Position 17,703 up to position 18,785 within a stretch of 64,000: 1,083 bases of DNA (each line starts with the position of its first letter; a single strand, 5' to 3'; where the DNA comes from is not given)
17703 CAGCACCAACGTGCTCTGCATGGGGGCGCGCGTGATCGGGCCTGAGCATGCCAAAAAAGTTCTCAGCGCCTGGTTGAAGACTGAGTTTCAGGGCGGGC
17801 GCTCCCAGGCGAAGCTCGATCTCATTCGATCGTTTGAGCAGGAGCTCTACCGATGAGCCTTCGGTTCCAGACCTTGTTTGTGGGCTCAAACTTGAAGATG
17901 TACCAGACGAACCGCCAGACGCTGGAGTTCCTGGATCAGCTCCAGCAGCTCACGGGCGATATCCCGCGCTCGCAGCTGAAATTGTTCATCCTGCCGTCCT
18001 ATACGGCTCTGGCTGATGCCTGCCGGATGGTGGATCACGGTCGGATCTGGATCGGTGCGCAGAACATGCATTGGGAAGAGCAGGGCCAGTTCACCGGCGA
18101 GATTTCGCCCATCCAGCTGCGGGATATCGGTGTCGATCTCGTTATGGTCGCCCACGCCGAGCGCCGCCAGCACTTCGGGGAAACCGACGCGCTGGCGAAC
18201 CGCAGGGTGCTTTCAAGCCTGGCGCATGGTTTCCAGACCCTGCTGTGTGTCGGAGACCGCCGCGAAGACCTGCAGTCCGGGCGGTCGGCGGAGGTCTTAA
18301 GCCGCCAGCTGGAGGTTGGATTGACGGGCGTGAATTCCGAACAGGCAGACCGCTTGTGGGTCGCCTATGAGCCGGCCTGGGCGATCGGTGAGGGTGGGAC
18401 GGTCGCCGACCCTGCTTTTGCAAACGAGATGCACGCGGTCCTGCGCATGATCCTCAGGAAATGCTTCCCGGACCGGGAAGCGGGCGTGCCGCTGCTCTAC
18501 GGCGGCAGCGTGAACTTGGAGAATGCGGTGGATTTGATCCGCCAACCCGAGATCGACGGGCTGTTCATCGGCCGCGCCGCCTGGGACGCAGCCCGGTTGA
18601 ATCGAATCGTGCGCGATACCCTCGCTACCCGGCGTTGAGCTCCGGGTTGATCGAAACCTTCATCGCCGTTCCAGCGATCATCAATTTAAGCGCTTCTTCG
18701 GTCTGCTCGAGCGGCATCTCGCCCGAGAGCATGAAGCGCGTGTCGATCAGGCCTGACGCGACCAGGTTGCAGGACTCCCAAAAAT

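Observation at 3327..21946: Candidate tetritol / tetrose-phosphate catabolic supercluster: 2x DhaKL, coupled RpiB+TIM-like pair, Zn-ADH, CUT1 importer, SorC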

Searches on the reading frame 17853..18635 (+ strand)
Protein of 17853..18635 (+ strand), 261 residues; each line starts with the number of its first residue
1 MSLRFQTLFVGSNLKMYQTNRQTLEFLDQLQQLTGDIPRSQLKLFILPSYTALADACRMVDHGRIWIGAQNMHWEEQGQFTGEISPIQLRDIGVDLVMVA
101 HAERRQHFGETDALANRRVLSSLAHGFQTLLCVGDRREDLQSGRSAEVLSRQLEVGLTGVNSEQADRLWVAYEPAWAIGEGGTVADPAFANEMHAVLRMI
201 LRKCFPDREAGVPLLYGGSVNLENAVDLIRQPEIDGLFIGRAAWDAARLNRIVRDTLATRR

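Call 5: search_protein_families(library=pfam, proteins=[window:17853-18635:+])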
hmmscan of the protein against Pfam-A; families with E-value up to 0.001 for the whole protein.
window:17853-18635:+ (261 aa): 1 family
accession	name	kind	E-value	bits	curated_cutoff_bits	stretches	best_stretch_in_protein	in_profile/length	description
PF00121.24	TIM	-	8.1e-69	232.3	20.1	1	9-254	2-243/245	Triosephosphate isomerase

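Call 6: search_protein_families(library=ncbifam, proteins=[window:17853-18635:+], max_evalue=0.00001)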
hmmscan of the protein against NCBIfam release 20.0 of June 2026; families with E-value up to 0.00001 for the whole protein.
window:17853-18635:+ (261 aa): 9 families
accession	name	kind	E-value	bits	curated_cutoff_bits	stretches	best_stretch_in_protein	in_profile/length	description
NF011497.0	PRK14905.1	equivalog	9e-82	275.2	485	1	8-259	6-262/357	triosephosphate isomerase/PTS system glucose/sucrose-specific transporter subunit IIB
NF012036.0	PRK15492.1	equivalog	8.2e-80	267.9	509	1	7-255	4-257/261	triosephosphate isomerase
NF000722.0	PRK00042.2-1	equivalog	1.1e-79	267.4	293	1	7-256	3-248/256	triose-phosphate isomerase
NF010569.0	PRK13962.1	equivalog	2.5e-62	211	883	1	7-254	398-642/645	bifunctional phosphoglycerate kinase/triosephosphate isomerase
NF000728.0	PRK00042.3-2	equivalog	3e-39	134.9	255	1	10-253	3-226/231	triose-phosphate isomerase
NF011163.0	PRK14565.1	equivalog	1.1e-35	123.5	298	1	8-257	3-235/240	triosephosphate isomerase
TIGR00419.1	tim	equivalog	6.8e-34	117.6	130.6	1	9-243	1-224/228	triose-phosphate isomerase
NF000729.0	PRK00042.3-3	equivalog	2.6e-21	76.6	309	1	42-252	35-230/234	triose-phosphate isomerase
NF003302.0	PRK04302.1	subfamily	4.9e-09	36.2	132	1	9-136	5-124/223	triose-phosphate isomerase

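Call 7: find_homologous_proteins(query=window:17853-18635:+, max_evalue=1e-10)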
Query window:17853-18635:+ (261 aa): 7687 proteins with E <= 1e-10 among 8000 candidates; the best 120 are listed.
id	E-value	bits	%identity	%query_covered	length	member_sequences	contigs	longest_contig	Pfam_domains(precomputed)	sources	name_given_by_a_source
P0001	2.5e-158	543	94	100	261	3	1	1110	PF00121.25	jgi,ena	-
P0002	2.1e-124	432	75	99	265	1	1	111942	PF00121.25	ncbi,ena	-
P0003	1.5e-116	406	68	100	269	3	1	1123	PF00121.25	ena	-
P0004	4.9e-111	388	67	97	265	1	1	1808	PF00121.25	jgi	jgi:triosephosphate isomerase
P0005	9.9e-111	387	66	100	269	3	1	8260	PF00121.25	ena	-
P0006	3.7e-109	382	68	98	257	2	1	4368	PF00121.25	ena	-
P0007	6.8e-109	381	68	98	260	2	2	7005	PF00121.25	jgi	jgi:triosephosphate isomerase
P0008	9.1e-108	378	66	99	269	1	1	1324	PF00121.25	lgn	-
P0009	5.4e-104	365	61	100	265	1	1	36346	PF00121.25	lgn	-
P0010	1.3e-102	361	62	98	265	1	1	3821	PF00121.25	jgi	jgi:triosephosphate isomerase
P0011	3.9e-102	359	61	98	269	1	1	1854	PF00121.25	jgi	jgi:triosephosphate isomerase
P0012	5.3e-102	359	62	98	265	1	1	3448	PF00121.25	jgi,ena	-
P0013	1.2e-101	358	60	100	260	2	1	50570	PF00121.25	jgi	jgi:triosephosphate isomerase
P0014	1.8e-101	357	64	100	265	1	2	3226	PF00121.25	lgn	-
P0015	4.3e-101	356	61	100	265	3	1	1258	PF00121.25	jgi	jgi:triosephosphate isomerase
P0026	2.5e-96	340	59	99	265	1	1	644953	PF00121.25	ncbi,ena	-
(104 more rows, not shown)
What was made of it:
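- JGI names some homologues LerI (call 7).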

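Call 8: search_solved_structures(query=window:17853-18635:+, max_evalue=1e-10, show_alignments=1)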
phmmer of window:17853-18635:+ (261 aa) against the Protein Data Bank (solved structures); distinct sequences matched with E-value up to 1e-10: 183 (the best 60 are shown).
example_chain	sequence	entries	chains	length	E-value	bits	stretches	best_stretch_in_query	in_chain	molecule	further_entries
11ef_A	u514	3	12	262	4e-52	180.5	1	8-247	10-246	L-erythrulose-1-phosphate isomerase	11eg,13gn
1b9b_A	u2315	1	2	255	4.5e-51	177.1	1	8-254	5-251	PROTEIN (TRIOSEPHOSPHATE ISOMERASE)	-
7rgc_A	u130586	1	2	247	2.3e-47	164.9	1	9-253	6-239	Triosephosphate isomerase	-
6bve_A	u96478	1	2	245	3.2e-47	164.5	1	7-253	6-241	Triosephosphate isomerase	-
4y8f_A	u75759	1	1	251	1.7e-46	162.1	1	6-253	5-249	Triosephosphate Isomerase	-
1btm_A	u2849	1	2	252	1.1e-44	156.2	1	10-253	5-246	TRIOSEPHOSPHATE ISOMERASE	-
2btm_A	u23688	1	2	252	4.6e-44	154.1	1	10-253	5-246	PROTEIN (TRIOSEPHOSPHATE ISOMERASE)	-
7rcq_A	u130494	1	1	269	2e-42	148.8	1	6-255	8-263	Triosephosphate isomerase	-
7rmn_A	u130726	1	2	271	5.7e-42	147.3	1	5-255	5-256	Triosephosphate isomerase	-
4ymz_A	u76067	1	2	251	8.8e-42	146.6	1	10-243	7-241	Triosephosphate isomerase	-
4x22_A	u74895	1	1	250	9.1e-42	146.6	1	10-243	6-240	Triosephosphate isomerase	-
8v2x_A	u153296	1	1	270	3.3e-41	144.7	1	7-243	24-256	Triosephosphate isomerase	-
4y96_A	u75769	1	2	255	8.3e-41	143.4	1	36-252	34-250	Triosephosphate Isomerase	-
6nee_A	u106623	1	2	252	1.4e-39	139.5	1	7-248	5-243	TRIOSEPHOSPHATE ISOMERASE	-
3krs_A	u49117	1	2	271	1.7e-39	139.2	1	7-243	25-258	Triosephosphate isomerase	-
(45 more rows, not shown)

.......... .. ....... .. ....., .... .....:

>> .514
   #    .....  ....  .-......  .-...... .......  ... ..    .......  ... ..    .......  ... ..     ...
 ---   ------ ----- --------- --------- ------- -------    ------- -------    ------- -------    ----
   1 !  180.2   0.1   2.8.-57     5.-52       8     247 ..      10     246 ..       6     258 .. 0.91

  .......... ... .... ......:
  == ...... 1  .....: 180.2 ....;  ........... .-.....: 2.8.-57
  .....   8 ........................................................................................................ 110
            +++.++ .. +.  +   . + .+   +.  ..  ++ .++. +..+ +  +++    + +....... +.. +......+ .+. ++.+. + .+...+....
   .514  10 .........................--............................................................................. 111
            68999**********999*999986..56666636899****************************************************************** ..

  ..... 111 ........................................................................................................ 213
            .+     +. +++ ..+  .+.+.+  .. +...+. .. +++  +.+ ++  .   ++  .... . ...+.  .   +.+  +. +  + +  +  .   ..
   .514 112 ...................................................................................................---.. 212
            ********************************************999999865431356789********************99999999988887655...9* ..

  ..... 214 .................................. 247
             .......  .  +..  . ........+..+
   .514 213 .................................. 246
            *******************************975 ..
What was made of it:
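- The TIM paralogue scores almost the same against LerI (180.5 bits) and Thermotoga TIM (177.1 bits) (call 8).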

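Call 9: find_encoding_contigs(protein=P0002, flank=10000, max_places=3)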
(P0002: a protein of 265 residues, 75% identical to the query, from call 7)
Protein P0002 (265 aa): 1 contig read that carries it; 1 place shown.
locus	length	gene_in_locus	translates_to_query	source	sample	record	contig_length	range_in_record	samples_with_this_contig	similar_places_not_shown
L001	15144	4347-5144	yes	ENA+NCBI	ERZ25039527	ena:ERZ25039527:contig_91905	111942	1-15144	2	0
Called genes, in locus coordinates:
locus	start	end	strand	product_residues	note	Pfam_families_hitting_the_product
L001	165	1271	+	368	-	PF00005:ABC_tran, PF17912:OB_MalK, PF08402:TOBE_2 (weak)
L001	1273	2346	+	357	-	PF00005:ABC_tran, PF17912:OB_MalK (weak), PF08402:TOBE_2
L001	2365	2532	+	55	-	-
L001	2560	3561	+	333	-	PF02733:Dak1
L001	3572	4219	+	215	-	PF02734:Dak2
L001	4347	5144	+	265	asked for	PF00121:TIM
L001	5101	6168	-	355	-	PF08240:ADH_N, PF00107:ADH_zinc_N, PF13602:ADH_zinc_N_2 (weak)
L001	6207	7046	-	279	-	PF01791:DeoC, PF22649:Cgl0159 (weak)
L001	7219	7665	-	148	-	PF02502:LacAB_rpiB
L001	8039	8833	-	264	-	PF00581:Rhodanese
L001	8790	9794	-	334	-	PF00581:Rhodanese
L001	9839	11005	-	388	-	PF02085:Cytochrom_CIII (faint), PF14522:Cytochrome_C7 (faint), PF14537:Cytochrom_c3_2 (faint)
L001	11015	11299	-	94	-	-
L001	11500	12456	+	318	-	PF00126:HTH_1, PF03466:LysR_substrate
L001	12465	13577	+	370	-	PF22113:Mtrc-MtrF_II-IV_dom (faint), PF14522:Cytochrome_C7 (faint), PF14537:Cytochrom_c3_2 (faint), PF13435:Cytochrome_C554, PF09699:Paired_CXXCH_1 (weak)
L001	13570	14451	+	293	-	PF12797:Fer4_2 (weak), PF12838:Fer4_7 (weak), PF13187:Fer4_9 (weak), PF13247:Fer4_11, PF12797:Fer4_2 (weak), PF00037:Fer4 (weak), PF12837:Fer4_6 (weak), PF12838:Fer4_7, +3 more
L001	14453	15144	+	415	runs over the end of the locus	PF03916:NrfD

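Call 10: find_encoding_contigs(protein=P0026, flank=10000, max_places=3)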
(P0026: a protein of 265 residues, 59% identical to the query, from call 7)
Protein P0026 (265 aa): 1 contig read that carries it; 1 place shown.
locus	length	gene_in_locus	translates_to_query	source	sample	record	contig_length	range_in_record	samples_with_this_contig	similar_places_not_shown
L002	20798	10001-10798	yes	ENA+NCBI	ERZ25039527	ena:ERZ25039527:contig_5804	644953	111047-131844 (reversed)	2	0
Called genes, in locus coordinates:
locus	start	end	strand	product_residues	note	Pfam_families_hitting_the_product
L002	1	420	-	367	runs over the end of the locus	-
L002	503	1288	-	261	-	PF01791:DeoC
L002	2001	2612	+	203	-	PF01547:SBP_bac_1 (weak)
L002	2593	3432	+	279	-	PF01547:SBP_bac_1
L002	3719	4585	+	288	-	PF00528:BPD_transp_1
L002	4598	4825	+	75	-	-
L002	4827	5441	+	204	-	PF00528:BPD_transp_1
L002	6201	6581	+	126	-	PF17912:OB_MalK (weak)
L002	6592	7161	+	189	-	PF00005:ABC_tran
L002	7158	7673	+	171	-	PF17912:OB_MalK (weak), PF08402:TOBE_2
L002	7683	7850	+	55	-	-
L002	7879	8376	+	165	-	PF02733:Dak1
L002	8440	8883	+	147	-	PF02733:Dak1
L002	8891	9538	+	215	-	PF02734:Dak2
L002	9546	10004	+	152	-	PF02502:LacAB_rpiB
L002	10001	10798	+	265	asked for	PF00121:TIM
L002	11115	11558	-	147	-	PF00107:ADH_zinc_N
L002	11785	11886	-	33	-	-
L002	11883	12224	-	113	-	PF01791:DeoC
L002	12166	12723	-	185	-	PF01791:DeoC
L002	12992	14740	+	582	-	PF00370:FGGY_N, PF02782:FGGY_C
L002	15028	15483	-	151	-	-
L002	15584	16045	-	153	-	PF01408:GFO_IDH_MocA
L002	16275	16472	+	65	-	-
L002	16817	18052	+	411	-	PF13646:HEAT_2, PF03130:HEAT_PBS (weak)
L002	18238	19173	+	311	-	PF00582:Usp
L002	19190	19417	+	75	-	-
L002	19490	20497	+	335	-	PF10672:Methyltrans_SAM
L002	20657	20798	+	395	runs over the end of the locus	PF05977:MFS_3, PF07690:MFS_1, PF05977:MFS_3, PF07690:MFS_1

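Call 27: find_related_loci(query=A1, collection=genome_contigs, flank=10000)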
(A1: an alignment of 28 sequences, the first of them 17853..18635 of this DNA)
Query A1 (261 aa) in genome_contigs; peptide patterns used: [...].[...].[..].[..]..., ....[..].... (x = any residue, [..] = any of these).
599 stretches matched a pattern (row limit reached: there are more); 533 encode a relative of the query (tblastn E <= 1e-3); the best 80 are kept; 80 distinct loci.
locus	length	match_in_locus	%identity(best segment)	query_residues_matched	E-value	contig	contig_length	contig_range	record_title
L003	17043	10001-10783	66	1-261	1e-116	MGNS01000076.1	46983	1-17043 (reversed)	MAG: Chloroflexi bacterium RBG_16_57_11 RBG_16_scaffold_2210, whole genome shotgun sequence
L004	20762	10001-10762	60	1-254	7e-103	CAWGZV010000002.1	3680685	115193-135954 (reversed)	MAG: uncultured Chloroflexia bacterium isolate MFD02979.bin.1.10 genome assembly, contig: contig_27555, whole genome sho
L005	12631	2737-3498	55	6-259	3e-96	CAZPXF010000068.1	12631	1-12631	MAG TPA_asm: uncultured Lachnospiraceae bacterium isolate SRP222994_co1_353 genome assembly, contig: NODE_10534_length_1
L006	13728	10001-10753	55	6-256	2e-95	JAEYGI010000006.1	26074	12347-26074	MAG: Bacillota bacterium isolate OH_HFB_283 k127_218907, whole genome shotgun sequence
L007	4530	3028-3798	52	5-261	2e-93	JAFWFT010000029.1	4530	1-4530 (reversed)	MAG: Solobacterium sp. isolate RGIG5699 Sheep_Duodenum.Co__c338221, whole genome shotgun sequence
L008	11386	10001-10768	52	6-261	4e-93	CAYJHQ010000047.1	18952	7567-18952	MAG TPA_asm: uncultured Lachnospiraceae bacterium isolate ERP123703_co3_172 genome assembly, contig: NODE_3434_length_18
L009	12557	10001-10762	54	6-259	2e-92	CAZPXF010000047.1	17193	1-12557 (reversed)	MAG TPA_asm: uncultured Lachnospiraceae bacterium isolate SRP222994_co1_353 genome assembly, contig: NODE_6878_length_17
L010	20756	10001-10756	54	6-257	3e-92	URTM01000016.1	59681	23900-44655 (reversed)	uncultured Dorea sp. isolate UMGS1335 genome assembly, contig: NODE_471_length_59681_cov_17.866853, whole genome shotgun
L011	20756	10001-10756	54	6-257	8e-92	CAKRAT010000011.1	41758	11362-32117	MAG: uncultured Dorea sp. isolate REFINED_METABAT215_TOP10_CONTIGS_1500_ASSEMBLY_K77_MERGED__Hadza_PheChl_Fiber-Hadza-Ne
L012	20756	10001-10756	54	6-257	1e-91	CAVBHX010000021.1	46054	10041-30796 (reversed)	bacterium isolate G02646-L1_cleanbin_000010 genome assembly, contig: Spades_G02646-L1_contig_374, whole genome shotgun s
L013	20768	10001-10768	50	6-261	3e-91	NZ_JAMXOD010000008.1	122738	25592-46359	Aequitasia blattaphilus strain PAL113 NODE_8, whole genome shotgun sequence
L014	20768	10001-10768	52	1-259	3e-91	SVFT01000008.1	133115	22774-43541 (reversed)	MAG: Lachnospiraceae bacterium isolate SIG339 NODE_226_length_133115_cov_14.665464, whole genome shotgun sequence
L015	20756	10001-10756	51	6-257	9e-91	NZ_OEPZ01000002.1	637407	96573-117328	Dorea phocaeensis strain Marseille-P4003, whole genome shotgun sequence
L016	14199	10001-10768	50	6-261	8e-90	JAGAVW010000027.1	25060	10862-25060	MAG: Solobacterium sp. isolate RGIG8821 Water_deer_Ileum.Co__c91260, whole genome shotgun sequence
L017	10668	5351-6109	53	6-258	8e-90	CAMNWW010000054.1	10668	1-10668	MAG: uncultured Lachnospiraceae bacterium isolate SRR19792994_bin.75_metawrap_v1.3_MAG genome assembly, contig: ERZ12290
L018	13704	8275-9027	54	4-254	1e-89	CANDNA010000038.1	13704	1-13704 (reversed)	MAG TPA_asm: uncultured Clostridia bacterium isolate ERR6760101_bin.32_metawrap_v1.3_MAG genome assembly, contig: ERZ128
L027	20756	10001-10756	52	6-257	1e-88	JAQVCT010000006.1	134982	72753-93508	MAG: Lachnospiraceae bacterium isolate STD2_95 NODE_350_length_134982_cov_24.436810_Sandtown_D2, whole genome shotgun se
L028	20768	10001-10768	51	6-261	9e-89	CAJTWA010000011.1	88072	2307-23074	MAG TPA_asm: uncultured Lachnospiraceae bacterium isolate MGBC116940 genome assembly, contig: MGBC116940.11, whole genom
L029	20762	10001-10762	51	6-259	1e-88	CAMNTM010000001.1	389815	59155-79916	MAG: uncultured Lachnospiraceae bacterium isolate SRR19792994_bin.13_metawrap_v1.3_MAG genome assembly, contig: ERZ12290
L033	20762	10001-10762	52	6-259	2e-88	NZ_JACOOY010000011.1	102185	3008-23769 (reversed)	Dorea hominis strain NSJ-36 YM-YCFA-11_ctg011, whole genome shotgun sequence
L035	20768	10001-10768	52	6-261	4e-88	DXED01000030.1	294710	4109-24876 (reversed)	MAG TPA_asm: Candidatus Dorea intestinigallinarum isolate CHK188-17839 CHK188__C163311_L294710_SAMEA5754832, whole genom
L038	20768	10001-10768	51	6-261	2e-87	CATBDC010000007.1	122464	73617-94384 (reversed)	MAG: uncultured Lachnospiraceae bacterium isolate extra-SRR8291360.4_1677802520 genome assembly, contig: NODE_101_length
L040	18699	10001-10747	53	6-254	9e-88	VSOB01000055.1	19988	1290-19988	MAG: Lachnospiraceae bacterium isolate SC1197_S50_bin.8 SC1197_S50_SC1197_S50_bin.8_contig_55, whole genome shotgun sequ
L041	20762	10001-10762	51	8-261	8e-88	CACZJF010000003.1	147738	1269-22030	MAG: uncultured Lachnospiraceae bacterium isolate RUG12671 genome assembly, contig: RUG12671_asm_3, whole genome shotgun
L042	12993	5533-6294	51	6-259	1e-87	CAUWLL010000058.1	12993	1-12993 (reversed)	MAG: uncultured Lachnospiraceae bacterium isolate SRS10476985__bin46 genome assembly, contig: SRS10476985_NODE_5986_leng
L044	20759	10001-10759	51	6-258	1e-87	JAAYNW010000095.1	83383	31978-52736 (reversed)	MAG: Clostridiales bacterium isolate AS21ysBPME_273 283005_AS21, whole genome shotgun sequence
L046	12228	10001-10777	50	1-258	3e-87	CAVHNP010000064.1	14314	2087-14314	Prevotella sp. CAG:279 isolate H07682-L1_cleanbin_000013 genome assembly, contig: Spades_H07682-L1_contig_3306, whole ge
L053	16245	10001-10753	51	8-258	5e-87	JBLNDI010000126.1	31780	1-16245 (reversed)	MAG: Bacillota bacterium isolate MAG103 PRJNA950955_bin12_renamed_125, whole genome shotgun sequence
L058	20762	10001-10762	51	6-259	1e-85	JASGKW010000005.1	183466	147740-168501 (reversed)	MAG: Muricomes sp. isolate 5N624 JMF-2111-06-0005.ont.bin.624_4, whole genome shotgun sequence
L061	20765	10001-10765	50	3-257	1e-85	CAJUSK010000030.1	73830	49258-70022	MAG TPA_asm: uncultured Lachnospiraceae bacterium isolate MGBC165132 genome assembly, contig: MGBC165132.30, whole genom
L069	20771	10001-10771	47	5-261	6e-85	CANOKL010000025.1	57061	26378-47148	MAG TPA_asm: uncultured Lachnospiraceae bacterium isolate SRR19759413_bin.28_metawrap_v1.3_MAG genome assembly, contig:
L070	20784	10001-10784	56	1-261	8e-85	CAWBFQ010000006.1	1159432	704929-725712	MAG: uncultured Chloroflexia bacterium isolate MFD04716.bin.2.296 genome assembly, contig: contig_26596, whole genome sh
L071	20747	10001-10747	51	8-257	1e-84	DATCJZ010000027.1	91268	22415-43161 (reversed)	MAG TPA_asm: Capillibacterium sp. isolate SMAG_U7083 k141_487926, whole genome shotgun sequence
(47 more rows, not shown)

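Call 30: search_solved_structures(query=L003:1924-3336:+, max_evalue=0.001)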
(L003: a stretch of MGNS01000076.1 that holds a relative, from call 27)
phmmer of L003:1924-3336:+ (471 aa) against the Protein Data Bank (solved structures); distinct sequences matched with E-value up to 0.001: 23.
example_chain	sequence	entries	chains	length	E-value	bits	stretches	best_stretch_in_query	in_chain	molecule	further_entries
1eu8_A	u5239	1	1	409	1.1e-27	100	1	107-466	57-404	TREHALOSE/MALTOSE BINDING PROTEIN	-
6dtq_A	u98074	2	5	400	1.7e-25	92.8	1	63-467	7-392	maltose-binding protein MalE3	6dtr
5iai_A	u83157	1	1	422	2.4e-25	92.3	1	53-461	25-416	Sugar ABC transporter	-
5ysb_A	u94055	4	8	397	1.2e-19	73.5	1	53-467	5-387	Lin1841 protein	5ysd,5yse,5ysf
4qrz_A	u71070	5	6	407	5.3e-18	68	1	73-463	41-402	ABC-TYPE SUGAR TRANSPORTER | ABC transporter, substrate binding protein (Sugar)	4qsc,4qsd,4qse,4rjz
5ci5_A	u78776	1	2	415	7.5e-18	67.5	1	67-463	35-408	Extracellular solute-binding protein family 1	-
7nbz_A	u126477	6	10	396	7.4e-12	47.8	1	107-415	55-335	Sulfoquinovosyl binding protein | Sulfoquinovosyl glycerol-binding protein SmoF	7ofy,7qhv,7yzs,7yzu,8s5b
9xf5_A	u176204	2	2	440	3.3e-11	45.6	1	6-464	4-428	ABC transporter substrate-binding protein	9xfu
4rya_A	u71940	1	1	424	1.3e-08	37.1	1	100-383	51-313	ABC transporter substrate binding protein (Sorbitol)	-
6jb0_A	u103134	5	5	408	1.3e-07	33.7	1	76-385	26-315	ABC transporter, periplasmic substrate-binding protein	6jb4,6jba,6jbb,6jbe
6jam_A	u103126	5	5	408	2.3e-07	33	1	76-385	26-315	ABC transporter, periplasmic substrate-binding protein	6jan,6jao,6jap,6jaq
6j9w_A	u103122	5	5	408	2.3e-07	33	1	76-385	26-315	ABC transporter, periplasmic substrate-binding protein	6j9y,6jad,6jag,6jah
6jal_A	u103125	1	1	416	2.4e-07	32.9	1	76-385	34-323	ABC transporter, periplasmic substrate-binding protein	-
6jaz_A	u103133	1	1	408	2.7e-07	32.7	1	76-385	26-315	ABC transporter, periplasmic substrate-binding protein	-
6jar_A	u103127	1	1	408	4e-07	32.2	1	130-385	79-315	ABC transporter, periplasmic substrate-binding protein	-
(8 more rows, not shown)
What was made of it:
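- The SBP is uninformative (call 30).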

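Call 33: search_solved_structures(query=L003:10776-11831:-, max_evalue=1e-20)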
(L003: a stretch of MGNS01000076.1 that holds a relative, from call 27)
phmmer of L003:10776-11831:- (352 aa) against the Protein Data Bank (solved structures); distinct sequences matched with E-value up to 1e-20: 51.
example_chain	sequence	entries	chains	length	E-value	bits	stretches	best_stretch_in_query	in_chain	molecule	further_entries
4ej6_A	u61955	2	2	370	2e-47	165.6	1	9-347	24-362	Putative zinc-binding dehydrogenase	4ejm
5vm2_A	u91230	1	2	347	1.3e-39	139.9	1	17-277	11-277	Alcohol dehydrogenase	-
4cpd_A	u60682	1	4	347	8.9e-36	127.3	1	9-268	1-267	ALCOHOL DEHYDROGENASE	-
3gfb_A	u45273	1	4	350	3e-35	125.5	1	9-347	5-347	L-threonine 3-dehydrogenase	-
2d8a_A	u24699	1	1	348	6e-35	124.5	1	19-343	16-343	Probable L-threonine 3-dehydrogenase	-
2dfv_A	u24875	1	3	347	7.4e-35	124.2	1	20-343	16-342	Probable L-threonine 3-dehydrogenase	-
5kia_A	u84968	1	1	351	1.4e-32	116.8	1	16-345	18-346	L-threonine 3-dehydrogenase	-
2dq4_A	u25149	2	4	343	9.1e-32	114.1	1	9-348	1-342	L-threonine 3-dehydrogenase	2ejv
2eer_A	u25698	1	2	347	1.6e-29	106.7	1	8-333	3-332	NAD-dependent alcohol dehydrogenase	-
8wwd_A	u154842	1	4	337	4.6e-28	101.9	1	8-312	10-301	Zinc-containing alcohol dehydrogenase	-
5yln_A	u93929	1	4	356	7.1e-28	101.3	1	8-280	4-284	Alcohol dehydrogenase, zinc-containing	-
7y9p_A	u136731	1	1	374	7.4e-28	101.2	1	30-278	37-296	Xylitol dehydrogenase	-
3qe3_A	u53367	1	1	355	2.2e-27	99.7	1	9-350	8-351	Sorbitol dehydrogenase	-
1e3j_A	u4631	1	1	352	3.4e-27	99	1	9-343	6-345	NADP(H)-DEPENDENT KETOSE REDUCTASE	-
4oh1_A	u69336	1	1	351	3.1e-26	95.9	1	21-268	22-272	L-iditol 2-dehydrogenase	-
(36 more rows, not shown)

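Call 34: search_solved_structures(query=L003:582-1364:-, max_evalue=1e-8)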
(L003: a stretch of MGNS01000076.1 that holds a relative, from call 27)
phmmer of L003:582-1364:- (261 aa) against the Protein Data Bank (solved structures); distinct sequences matched with E-value up to 1e-8: 7.
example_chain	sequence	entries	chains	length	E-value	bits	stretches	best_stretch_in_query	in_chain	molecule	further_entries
3gkf_O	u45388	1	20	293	2.8e-78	266.2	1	1-257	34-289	Aldolase lsrF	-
3glc_A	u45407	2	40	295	2.9e-78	266.2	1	1-257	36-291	Aldolase lsrF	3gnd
4p2v_A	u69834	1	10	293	1.9e-77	263.5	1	1-257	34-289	Uncharacterized aldolase LsrF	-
2qjg_A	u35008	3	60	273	6.5e-41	143.8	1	4-254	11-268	Putative aldolase MJ0400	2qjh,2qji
1w8s_A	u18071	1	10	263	1.4e-24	90.3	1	11-249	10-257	FRUCTOSE-BISPHOSPHATE ALDOLASE CLASS I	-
1ojx_A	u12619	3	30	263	1.6e-24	90.1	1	11-249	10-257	FRUCTOSE-BISPHOSPHATE ALDOLASE CLASS I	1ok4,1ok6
2yce_A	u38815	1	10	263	4.1e-24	88.7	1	11-249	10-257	FRUCTOSE-BISPHOSPHATE ALDOLASE CLASS 1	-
